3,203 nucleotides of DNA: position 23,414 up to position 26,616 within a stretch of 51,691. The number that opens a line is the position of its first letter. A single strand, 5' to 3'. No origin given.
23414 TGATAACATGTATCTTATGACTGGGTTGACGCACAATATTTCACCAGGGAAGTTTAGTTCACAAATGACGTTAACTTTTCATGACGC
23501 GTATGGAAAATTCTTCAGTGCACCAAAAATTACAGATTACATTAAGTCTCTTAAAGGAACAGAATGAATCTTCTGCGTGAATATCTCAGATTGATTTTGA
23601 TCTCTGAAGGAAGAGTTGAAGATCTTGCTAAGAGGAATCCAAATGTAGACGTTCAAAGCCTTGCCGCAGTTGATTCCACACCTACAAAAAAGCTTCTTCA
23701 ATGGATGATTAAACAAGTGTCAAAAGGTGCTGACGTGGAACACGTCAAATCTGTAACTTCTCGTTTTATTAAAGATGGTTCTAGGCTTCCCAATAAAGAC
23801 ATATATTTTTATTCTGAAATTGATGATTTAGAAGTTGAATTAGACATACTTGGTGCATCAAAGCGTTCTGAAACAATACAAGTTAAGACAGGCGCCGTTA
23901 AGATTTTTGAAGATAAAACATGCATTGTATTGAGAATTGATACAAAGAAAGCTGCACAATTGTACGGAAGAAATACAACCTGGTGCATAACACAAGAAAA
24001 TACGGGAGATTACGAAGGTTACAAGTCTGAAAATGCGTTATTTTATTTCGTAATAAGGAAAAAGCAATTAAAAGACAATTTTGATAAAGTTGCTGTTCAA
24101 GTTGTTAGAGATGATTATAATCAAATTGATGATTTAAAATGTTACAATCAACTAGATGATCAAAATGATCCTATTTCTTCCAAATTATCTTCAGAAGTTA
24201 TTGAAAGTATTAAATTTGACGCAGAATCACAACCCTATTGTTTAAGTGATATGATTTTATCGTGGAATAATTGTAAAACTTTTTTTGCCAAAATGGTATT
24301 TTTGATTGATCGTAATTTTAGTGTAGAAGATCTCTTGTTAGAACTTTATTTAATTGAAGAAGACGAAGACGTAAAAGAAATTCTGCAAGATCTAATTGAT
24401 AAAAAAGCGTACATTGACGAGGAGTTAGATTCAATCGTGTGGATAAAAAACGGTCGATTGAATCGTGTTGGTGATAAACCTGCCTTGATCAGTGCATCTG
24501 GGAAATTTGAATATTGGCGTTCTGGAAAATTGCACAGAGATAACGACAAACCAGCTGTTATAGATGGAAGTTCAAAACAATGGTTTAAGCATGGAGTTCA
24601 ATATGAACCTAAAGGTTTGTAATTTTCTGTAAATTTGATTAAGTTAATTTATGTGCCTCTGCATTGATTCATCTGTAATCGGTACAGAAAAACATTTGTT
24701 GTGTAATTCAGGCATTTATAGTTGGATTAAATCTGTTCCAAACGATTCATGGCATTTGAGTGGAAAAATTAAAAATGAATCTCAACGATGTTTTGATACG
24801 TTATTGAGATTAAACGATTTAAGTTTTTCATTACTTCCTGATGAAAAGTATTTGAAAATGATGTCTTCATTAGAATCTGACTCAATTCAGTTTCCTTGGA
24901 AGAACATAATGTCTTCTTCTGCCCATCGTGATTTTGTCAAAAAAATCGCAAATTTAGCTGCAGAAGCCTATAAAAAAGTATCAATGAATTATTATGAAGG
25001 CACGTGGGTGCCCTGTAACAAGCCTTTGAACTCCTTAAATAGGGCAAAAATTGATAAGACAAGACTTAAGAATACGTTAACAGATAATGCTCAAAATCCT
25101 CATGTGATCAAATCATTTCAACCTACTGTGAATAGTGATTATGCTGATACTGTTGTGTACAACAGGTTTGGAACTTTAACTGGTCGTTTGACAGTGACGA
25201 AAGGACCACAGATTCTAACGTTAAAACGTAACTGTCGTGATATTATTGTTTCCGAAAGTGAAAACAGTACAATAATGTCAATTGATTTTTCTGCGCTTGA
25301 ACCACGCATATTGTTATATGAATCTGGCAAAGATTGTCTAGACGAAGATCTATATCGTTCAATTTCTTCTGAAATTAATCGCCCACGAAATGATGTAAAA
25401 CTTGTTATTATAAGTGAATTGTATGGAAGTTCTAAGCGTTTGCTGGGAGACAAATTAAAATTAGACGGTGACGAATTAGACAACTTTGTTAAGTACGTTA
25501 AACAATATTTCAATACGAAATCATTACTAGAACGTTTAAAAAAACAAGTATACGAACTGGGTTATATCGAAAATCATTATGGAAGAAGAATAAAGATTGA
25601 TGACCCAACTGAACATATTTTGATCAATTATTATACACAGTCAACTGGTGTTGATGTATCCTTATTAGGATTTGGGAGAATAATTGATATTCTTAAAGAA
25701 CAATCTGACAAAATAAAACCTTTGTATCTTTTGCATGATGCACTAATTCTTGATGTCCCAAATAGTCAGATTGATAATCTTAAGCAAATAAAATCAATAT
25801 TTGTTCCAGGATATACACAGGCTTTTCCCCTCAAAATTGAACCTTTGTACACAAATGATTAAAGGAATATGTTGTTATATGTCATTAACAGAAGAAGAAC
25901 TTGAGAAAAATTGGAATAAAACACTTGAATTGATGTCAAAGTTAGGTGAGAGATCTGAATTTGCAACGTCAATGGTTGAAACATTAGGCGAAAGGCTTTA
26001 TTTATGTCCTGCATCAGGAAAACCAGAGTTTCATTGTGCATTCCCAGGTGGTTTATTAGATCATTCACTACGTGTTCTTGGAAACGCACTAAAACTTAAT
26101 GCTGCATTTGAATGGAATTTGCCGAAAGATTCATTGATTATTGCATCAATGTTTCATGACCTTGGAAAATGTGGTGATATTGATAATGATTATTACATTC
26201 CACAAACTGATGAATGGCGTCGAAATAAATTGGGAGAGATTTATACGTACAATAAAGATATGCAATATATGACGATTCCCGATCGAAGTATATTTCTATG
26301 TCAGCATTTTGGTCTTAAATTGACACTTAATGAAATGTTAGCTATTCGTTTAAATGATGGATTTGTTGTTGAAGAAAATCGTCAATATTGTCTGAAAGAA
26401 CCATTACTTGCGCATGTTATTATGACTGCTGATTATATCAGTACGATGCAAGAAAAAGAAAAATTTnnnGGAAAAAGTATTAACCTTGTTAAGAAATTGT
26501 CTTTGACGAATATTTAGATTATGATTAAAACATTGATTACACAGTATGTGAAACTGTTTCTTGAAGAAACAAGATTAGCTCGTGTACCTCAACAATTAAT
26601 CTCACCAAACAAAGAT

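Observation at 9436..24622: Five-copy paralogous gene family (WCIT core plus MORN-variant-like '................' repeats) interleaved with tail genes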

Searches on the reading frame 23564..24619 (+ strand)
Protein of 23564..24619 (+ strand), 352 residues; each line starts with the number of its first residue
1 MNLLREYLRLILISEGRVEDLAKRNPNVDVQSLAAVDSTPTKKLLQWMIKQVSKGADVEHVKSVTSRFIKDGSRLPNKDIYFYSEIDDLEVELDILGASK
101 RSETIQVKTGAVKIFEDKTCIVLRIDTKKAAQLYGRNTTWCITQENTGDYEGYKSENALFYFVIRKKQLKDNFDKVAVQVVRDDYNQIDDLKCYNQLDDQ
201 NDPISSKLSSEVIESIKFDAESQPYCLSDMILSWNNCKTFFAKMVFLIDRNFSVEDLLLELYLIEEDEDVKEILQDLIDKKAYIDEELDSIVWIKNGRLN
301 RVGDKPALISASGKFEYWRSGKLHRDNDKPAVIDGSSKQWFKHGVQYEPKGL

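Call 4: search_protein_families(library=pfam, proteins=[window:23564-24619:+], max_evalue=1)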
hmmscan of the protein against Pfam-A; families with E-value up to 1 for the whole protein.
window:23564-24619:+ (352 aa): 0 families

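Call 5: search_protein_families(library=phrogs, proteins=[window:23564-24619:+], max_evalue=0.1)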
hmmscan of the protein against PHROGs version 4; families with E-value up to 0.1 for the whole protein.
window:23564-24619:+ (352 aa): 2 families
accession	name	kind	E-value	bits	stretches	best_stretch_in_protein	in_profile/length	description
phrog_17056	-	unknown function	0.00051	20.5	1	108-285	119-291/420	-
phrog_25389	-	unknown function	0.03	15.7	1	264-319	17-71/96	-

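Call 107: search_protein_families(library=padloc, proteins=[window:23564-24619:+], max_evalue=0.01)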
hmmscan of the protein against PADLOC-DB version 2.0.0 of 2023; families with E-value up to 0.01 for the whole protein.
window:23564-24619:+ (352 aa): 0 families

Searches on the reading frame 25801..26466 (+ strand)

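Call 108: search_protein_families(library=phrogs, proteins=[window:25801-26466:+], max_evalue=0.001)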
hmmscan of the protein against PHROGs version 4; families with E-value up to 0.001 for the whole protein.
window:25801-26466:+ (222 aa): 2 families
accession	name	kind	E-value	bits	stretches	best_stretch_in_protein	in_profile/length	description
phrog_5889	-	unknown function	4.3e-11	43.7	1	31-218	15-196/242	-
phrog_28876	-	other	1.1e-07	32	1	67-182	35-151/435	metal-dependent phosphohydrolase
